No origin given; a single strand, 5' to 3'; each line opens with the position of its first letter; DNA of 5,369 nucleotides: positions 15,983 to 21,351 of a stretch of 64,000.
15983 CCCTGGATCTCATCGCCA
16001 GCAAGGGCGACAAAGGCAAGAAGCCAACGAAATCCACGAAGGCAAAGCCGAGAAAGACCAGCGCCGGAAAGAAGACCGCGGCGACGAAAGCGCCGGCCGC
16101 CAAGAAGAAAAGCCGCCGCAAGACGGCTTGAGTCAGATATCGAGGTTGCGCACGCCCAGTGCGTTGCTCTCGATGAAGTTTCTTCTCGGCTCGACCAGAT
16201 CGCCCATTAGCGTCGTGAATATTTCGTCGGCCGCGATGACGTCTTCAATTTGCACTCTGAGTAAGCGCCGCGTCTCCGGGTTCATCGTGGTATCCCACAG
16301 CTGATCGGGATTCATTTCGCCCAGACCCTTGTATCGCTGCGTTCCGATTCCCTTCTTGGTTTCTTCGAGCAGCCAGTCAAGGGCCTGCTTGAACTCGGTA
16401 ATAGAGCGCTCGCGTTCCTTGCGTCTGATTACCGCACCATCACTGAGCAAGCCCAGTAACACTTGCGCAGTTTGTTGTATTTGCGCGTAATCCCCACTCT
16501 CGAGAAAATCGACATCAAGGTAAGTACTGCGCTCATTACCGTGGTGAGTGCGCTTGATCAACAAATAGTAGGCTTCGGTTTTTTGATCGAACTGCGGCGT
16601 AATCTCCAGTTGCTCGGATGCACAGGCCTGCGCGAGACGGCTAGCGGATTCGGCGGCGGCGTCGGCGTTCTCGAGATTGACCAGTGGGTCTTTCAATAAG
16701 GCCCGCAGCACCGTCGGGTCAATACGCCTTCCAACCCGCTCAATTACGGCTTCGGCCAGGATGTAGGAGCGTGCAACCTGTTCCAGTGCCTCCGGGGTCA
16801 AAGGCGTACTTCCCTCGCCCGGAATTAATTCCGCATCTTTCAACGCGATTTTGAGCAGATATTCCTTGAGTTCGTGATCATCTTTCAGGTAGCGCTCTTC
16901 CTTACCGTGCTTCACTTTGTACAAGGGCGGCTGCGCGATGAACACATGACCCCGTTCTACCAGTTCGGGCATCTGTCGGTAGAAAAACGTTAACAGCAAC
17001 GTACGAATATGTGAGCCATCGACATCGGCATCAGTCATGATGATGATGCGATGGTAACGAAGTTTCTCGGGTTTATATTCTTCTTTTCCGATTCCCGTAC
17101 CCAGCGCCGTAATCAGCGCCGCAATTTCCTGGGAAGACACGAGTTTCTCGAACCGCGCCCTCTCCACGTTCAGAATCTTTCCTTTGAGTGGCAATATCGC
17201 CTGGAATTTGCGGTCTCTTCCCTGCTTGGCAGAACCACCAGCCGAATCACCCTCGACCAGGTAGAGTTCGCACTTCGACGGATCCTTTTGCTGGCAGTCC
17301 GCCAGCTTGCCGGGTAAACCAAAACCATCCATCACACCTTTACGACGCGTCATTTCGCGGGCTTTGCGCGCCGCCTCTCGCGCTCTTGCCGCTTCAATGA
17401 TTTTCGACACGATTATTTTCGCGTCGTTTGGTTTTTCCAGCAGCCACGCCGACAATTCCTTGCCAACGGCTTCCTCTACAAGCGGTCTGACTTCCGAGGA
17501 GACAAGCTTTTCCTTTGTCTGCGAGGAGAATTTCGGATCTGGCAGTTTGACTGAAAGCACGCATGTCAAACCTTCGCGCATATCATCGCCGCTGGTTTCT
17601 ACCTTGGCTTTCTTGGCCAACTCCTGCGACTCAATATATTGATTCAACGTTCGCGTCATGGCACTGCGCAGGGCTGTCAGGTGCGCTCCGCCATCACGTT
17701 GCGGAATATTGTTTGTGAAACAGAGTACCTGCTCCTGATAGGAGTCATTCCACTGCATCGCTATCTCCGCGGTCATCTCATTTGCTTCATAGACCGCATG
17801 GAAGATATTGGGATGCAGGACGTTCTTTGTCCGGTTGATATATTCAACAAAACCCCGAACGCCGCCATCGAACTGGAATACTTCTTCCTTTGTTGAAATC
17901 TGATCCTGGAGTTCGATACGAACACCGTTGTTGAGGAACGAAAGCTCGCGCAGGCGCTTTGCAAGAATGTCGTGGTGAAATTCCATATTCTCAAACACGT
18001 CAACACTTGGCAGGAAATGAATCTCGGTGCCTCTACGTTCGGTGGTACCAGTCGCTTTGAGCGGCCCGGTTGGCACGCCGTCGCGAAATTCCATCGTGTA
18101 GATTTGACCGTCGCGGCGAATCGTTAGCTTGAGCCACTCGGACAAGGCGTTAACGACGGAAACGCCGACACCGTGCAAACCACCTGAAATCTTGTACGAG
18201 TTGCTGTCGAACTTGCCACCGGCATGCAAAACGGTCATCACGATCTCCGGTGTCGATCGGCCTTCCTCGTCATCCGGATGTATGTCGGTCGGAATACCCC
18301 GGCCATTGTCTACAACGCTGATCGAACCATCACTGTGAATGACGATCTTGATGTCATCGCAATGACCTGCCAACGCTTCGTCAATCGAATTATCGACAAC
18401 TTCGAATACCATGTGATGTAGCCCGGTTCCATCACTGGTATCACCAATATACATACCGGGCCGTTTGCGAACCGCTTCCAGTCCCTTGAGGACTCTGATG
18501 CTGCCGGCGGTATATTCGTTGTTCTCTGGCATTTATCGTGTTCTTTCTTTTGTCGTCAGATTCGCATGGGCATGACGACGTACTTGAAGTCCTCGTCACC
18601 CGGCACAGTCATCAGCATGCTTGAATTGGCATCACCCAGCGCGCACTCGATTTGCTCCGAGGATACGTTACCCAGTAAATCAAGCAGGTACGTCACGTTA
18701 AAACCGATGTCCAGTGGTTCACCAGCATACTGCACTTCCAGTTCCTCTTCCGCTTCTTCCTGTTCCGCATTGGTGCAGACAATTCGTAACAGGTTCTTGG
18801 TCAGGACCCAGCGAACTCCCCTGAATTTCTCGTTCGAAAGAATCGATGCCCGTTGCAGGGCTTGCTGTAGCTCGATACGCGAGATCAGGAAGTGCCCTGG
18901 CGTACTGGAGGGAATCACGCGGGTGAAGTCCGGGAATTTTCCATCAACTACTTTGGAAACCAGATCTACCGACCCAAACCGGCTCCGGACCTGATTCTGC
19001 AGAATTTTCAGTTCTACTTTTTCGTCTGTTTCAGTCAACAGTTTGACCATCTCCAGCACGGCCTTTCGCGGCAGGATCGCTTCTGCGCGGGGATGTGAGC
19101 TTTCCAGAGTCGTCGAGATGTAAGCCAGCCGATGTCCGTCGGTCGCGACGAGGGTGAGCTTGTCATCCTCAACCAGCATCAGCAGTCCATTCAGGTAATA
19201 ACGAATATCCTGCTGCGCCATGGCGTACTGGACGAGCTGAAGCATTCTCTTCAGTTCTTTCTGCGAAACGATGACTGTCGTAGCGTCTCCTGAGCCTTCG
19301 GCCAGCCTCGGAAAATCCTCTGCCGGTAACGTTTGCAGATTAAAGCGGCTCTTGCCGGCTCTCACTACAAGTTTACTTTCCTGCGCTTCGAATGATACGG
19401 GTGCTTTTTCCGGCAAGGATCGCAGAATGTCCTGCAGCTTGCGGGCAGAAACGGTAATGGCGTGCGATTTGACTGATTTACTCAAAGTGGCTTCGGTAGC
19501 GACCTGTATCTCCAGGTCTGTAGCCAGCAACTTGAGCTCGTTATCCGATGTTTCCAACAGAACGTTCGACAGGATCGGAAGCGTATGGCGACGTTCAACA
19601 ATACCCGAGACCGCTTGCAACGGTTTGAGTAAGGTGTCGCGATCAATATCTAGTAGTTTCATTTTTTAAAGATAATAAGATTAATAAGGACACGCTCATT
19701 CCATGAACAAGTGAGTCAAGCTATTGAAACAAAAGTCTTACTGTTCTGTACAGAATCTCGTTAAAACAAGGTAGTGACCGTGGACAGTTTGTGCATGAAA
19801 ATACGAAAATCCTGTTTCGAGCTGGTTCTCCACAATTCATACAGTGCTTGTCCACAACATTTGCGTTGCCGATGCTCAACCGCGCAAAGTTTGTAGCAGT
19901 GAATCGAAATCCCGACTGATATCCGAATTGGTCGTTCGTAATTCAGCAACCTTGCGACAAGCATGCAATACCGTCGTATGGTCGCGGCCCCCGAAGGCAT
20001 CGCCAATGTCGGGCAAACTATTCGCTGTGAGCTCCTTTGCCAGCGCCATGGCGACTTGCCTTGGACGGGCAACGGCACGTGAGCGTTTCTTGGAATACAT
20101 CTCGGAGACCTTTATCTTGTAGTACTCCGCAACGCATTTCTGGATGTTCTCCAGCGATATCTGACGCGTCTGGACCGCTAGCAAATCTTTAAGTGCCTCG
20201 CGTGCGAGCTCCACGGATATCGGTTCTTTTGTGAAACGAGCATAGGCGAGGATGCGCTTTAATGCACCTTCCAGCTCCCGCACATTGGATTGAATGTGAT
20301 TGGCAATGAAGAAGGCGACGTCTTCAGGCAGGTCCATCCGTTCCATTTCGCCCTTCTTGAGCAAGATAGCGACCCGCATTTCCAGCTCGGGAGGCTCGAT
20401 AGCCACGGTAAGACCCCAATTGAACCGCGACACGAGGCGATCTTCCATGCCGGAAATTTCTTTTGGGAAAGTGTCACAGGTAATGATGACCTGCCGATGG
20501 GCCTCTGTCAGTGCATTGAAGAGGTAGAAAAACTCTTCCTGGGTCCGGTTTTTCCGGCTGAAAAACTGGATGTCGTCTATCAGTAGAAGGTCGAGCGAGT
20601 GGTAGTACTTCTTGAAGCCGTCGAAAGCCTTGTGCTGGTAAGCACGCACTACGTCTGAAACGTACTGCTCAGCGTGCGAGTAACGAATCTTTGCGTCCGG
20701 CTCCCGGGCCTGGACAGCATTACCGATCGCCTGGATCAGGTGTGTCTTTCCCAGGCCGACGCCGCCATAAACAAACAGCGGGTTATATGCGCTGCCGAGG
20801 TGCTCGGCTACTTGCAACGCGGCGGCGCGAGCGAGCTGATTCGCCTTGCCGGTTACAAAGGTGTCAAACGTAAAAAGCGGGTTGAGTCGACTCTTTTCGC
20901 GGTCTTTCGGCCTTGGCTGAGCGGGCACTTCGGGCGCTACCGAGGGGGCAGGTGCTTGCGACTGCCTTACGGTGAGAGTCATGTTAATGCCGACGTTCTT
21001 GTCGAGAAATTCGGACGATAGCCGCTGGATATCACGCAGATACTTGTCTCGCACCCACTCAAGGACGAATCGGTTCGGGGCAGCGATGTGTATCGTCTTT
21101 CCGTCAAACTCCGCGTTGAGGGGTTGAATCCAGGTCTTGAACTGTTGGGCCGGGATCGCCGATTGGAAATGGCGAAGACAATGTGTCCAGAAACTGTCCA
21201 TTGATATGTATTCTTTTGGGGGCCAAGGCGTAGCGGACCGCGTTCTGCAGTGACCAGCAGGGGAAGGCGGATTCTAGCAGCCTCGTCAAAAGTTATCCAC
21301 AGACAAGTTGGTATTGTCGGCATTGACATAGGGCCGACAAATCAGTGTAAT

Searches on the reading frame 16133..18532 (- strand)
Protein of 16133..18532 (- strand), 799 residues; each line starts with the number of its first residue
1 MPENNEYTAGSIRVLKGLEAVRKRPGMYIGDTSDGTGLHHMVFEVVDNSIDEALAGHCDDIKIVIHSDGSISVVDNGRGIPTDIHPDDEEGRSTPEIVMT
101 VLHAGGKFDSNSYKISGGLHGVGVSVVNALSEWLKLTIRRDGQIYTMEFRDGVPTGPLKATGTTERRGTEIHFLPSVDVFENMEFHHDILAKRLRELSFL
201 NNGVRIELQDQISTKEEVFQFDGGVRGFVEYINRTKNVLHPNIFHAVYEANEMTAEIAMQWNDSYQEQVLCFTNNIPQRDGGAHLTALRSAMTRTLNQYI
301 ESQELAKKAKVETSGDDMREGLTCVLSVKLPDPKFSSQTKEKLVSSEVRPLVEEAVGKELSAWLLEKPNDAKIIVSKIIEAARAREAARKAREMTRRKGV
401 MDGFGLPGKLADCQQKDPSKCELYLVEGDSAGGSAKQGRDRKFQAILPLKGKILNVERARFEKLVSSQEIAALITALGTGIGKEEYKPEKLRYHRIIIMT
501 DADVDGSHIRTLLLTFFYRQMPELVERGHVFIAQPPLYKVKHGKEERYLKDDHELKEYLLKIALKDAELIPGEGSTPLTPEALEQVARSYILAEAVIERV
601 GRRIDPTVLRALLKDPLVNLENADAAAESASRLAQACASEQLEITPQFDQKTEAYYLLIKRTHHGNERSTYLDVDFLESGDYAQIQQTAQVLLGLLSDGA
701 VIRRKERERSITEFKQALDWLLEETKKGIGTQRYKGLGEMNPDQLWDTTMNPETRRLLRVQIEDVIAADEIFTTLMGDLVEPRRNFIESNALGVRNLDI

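Call 45: search_protein_families(library=pfam, proteins=[window:16133-18532:-], max_evalue=0.000001)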
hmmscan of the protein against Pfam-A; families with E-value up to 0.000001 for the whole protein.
window:16133-18532:- (799 aa): 6 families
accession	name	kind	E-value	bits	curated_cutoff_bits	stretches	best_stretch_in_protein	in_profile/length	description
PF00204.31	DNA_gyraseB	-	1.3e-57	194.5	27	1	224-393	1-172/173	DNA gyrase B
PF18053.6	GyrB_insert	-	3.4e-45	154.4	26.1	1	567-724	1-166/167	DNA gyrase B subunit insert domain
PF00986.26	DNA_gyraseB_C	-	1.8e-30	105.3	29.8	1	727-788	2-63/63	DNA gyrase B subunit, carboxyl terminus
PF01751.28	Toprim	-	8.3e-20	71.2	23.1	1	422-534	1-95/96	Toprim domain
PF02518.31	HATPase_c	-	1.2e-17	64.8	26.4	1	34-173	2-105/111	Histidine kinase-, DNA gyrase B-, and HSP90-like ATPase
PF21249.2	GyrB_hook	-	1.3e-09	37.9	23.7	1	536-564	1-29/29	GyrB, hook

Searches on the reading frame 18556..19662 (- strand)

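Call 45: search_protein_families(library=pfam, proteins=[window:18556-19662:-], max_evalue=0.000001)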
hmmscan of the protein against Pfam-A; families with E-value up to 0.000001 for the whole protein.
window:18556-19662:- (368 aa): 3 families
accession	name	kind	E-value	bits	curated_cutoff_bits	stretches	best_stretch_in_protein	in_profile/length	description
PF00712.24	DNA_pol3_beta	-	3.7e-41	140.5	24.4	1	5-120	4-119/120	DNA polymerase III beta subunit, N-terminal domain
PF02767.21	DNA_pol3_beta_2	-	9.1e-39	132.8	27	1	132-245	2-116/116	DNA polymerase III beta subunit, central domain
PF02768.20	DNA_pol3_beta_3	-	1.4e-34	118.9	27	1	248-367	2-121/121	DNA polymerase III beta subunit, C-terminal domain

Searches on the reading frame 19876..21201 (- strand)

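Call 45: search_protein_families(library=pfam, proteins=[window:19876-21201:-], max_evalue=0.000001)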
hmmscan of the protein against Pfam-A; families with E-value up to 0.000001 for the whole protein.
window:19876-21201:- (441 aa): 4 families
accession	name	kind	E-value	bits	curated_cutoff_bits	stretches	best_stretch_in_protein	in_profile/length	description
PF00308.24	Bac_DnaA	-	2.8e-64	216.6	23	1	106-266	1-161/162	Bacterial DnaA ATPAse domain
PF08299.17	Bac_DnaA_C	-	1.1e-31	109.1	31.5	1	351-418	2-69/69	Bacterial dnaA protein helix-turn-helix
PF11638.13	DnaA_N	-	2.7e-17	62.7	24.6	1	3-62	2-63/65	DnaA N-terminal domain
PF01695.23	IstB_IS21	-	2.2e-07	31.1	24.1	1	137-243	91-193/238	IstB-like ATP binding protein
